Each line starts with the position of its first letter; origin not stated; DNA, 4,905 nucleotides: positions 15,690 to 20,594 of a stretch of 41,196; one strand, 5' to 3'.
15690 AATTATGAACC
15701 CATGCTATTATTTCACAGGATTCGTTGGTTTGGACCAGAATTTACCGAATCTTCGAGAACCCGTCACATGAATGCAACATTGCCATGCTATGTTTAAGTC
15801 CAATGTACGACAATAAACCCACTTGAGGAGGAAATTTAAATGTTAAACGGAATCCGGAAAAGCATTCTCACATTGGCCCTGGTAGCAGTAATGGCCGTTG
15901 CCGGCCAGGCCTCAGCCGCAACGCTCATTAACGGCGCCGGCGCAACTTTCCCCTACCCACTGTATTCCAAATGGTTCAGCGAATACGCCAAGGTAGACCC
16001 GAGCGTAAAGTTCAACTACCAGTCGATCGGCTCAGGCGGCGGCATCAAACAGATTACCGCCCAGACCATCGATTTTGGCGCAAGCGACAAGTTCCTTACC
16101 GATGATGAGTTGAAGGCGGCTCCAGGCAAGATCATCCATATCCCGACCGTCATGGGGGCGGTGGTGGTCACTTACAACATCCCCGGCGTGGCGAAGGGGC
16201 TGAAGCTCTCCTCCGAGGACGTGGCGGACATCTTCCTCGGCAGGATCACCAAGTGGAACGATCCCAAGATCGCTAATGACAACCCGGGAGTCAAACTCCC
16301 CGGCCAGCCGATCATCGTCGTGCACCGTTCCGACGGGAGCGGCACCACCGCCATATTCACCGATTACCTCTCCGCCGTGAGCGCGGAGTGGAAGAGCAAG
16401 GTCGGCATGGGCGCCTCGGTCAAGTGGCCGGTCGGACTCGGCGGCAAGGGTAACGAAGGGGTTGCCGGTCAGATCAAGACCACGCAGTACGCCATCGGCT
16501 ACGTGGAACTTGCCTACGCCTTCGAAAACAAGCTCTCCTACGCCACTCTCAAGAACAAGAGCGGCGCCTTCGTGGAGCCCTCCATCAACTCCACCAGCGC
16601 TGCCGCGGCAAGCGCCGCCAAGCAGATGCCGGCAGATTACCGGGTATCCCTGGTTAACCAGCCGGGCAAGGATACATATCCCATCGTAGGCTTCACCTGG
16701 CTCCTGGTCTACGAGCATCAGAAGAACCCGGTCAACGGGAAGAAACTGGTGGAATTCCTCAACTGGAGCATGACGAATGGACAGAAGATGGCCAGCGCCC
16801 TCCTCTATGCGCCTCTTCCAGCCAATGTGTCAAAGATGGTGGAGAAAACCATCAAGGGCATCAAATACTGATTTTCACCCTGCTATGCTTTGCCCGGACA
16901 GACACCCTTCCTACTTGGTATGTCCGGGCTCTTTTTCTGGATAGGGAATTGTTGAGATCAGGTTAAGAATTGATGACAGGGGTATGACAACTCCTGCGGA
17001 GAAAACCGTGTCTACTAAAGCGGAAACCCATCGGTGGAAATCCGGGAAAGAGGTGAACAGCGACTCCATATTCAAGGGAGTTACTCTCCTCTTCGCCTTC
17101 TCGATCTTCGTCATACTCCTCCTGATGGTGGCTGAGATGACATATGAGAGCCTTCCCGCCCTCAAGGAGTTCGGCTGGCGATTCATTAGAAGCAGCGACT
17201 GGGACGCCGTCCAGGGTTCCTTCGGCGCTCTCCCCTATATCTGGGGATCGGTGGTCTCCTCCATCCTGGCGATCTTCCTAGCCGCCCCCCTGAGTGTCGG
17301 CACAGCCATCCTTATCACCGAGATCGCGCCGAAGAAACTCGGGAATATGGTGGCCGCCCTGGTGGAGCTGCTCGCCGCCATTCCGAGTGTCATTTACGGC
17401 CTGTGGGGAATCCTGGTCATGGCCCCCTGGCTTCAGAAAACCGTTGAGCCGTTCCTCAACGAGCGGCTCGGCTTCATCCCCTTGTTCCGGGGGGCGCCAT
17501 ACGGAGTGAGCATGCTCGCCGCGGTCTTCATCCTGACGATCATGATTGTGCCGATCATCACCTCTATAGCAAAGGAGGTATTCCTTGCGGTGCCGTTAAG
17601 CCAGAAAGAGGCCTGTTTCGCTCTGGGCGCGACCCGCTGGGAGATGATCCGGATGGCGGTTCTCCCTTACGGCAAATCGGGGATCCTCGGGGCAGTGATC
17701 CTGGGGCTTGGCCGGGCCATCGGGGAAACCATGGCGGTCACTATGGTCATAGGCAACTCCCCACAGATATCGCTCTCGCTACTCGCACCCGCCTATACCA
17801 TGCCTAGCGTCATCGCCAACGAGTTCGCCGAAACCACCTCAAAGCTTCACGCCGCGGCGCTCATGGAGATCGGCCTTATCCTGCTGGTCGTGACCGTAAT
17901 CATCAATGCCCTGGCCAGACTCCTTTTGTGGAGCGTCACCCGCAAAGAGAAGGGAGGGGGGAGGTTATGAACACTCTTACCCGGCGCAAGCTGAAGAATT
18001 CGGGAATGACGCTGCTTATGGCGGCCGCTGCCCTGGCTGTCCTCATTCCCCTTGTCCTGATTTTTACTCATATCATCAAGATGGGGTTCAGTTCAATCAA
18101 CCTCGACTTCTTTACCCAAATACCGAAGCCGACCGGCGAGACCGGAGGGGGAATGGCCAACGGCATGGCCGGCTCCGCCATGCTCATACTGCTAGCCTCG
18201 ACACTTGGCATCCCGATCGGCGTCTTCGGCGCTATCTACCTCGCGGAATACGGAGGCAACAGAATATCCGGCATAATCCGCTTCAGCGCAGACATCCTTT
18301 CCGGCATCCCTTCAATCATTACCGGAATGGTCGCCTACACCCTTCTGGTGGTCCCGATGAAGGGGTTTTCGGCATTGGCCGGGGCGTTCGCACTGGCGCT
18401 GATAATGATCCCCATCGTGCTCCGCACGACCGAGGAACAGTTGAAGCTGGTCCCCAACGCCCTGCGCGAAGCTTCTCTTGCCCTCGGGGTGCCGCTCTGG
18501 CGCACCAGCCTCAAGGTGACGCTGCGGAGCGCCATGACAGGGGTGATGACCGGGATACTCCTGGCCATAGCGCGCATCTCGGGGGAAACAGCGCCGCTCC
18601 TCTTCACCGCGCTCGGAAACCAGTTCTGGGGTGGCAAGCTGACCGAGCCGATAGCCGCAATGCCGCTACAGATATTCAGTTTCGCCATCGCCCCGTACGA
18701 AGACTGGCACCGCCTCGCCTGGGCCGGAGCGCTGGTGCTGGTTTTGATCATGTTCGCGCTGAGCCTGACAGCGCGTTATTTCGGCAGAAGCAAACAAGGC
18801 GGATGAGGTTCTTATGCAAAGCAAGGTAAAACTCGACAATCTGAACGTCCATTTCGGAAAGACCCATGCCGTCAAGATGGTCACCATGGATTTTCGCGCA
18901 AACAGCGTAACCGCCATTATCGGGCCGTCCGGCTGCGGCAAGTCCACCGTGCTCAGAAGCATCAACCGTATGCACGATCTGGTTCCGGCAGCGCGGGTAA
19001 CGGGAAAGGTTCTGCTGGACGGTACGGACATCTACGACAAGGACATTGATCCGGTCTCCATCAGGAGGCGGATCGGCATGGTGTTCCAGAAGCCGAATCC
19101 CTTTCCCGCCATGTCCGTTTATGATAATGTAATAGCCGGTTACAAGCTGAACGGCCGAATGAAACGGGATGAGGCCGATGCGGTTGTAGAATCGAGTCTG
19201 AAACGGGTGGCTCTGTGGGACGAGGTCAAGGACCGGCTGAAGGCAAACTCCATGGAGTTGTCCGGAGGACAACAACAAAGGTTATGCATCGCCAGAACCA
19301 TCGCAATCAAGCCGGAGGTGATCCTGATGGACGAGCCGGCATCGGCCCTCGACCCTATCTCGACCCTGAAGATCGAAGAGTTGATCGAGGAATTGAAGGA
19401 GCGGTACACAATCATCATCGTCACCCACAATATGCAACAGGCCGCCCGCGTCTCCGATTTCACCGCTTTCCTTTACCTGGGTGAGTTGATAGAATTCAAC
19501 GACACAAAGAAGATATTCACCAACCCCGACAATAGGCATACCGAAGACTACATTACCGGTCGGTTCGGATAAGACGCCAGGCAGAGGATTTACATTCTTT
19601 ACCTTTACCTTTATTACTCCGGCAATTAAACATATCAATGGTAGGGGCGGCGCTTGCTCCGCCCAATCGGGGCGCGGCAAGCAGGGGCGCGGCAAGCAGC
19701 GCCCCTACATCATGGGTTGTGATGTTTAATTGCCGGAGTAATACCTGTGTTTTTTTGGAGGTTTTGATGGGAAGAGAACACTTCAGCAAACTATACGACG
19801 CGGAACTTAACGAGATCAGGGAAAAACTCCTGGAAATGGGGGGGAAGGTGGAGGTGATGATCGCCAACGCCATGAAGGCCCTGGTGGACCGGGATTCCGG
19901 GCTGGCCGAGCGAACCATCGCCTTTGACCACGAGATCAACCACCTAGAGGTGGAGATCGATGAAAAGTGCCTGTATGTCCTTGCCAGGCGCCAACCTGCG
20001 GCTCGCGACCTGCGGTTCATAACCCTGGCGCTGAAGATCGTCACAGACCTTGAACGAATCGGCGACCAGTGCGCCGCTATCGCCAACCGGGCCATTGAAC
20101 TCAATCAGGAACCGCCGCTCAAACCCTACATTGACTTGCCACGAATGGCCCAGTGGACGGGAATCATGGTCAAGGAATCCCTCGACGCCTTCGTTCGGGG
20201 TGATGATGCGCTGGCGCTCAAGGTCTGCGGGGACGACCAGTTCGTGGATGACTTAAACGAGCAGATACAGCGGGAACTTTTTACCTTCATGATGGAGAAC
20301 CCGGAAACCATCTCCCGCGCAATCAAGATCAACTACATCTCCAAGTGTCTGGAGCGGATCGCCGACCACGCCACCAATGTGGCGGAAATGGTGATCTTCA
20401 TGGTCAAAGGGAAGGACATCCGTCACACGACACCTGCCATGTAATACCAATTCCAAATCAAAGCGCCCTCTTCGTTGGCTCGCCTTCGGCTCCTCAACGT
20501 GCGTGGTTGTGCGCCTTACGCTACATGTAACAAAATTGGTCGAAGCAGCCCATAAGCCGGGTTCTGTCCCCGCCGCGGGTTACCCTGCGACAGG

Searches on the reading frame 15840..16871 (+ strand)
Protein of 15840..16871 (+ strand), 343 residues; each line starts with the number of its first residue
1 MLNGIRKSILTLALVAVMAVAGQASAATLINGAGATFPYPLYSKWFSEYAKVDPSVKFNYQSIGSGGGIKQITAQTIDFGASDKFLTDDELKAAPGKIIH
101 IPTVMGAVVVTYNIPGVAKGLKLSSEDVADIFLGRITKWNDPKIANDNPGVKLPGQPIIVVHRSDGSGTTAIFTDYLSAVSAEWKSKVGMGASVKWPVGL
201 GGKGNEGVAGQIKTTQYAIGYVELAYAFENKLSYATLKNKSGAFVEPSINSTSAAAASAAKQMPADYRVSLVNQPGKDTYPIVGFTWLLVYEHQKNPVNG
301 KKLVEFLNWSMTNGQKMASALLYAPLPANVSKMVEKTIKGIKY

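Call 84: search_protein_families(library=pfam, proteins=[window:15840-16871:+], max_evalue=0.00001)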
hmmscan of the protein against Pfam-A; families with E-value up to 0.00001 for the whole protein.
window:15840-16871:+ (343 aa): 2 families
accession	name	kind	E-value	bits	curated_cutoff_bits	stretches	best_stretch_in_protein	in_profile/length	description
PF12849.12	PBP_like_2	-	7.1e-46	157.6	27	1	22-311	2-264/267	PBP superfamily domain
PF01547.30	SBP_bac_1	-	3.5e-19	70.4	26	1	35-307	8-300/307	Bacterial extracellular solute-binding protein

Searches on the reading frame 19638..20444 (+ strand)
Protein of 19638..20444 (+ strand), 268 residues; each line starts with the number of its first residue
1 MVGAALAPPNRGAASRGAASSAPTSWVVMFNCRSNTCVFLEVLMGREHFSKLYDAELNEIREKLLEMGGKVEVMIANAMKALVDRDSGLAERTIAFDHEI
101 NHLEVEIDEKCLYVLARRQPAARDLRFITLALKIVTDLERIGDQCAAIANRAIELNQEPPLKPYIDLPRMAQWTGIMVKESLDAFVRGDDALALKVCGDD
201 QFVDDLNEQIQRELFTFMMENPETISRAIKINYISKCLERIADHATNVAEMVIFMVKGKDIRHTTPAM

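Call 21: find_encoding_contigs(protein=window:19638-20444:+, flank=3000, max_places=6)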
Protein window:19638-20444:+ (268 aa): no gene with exactly this product is on record in the collection.
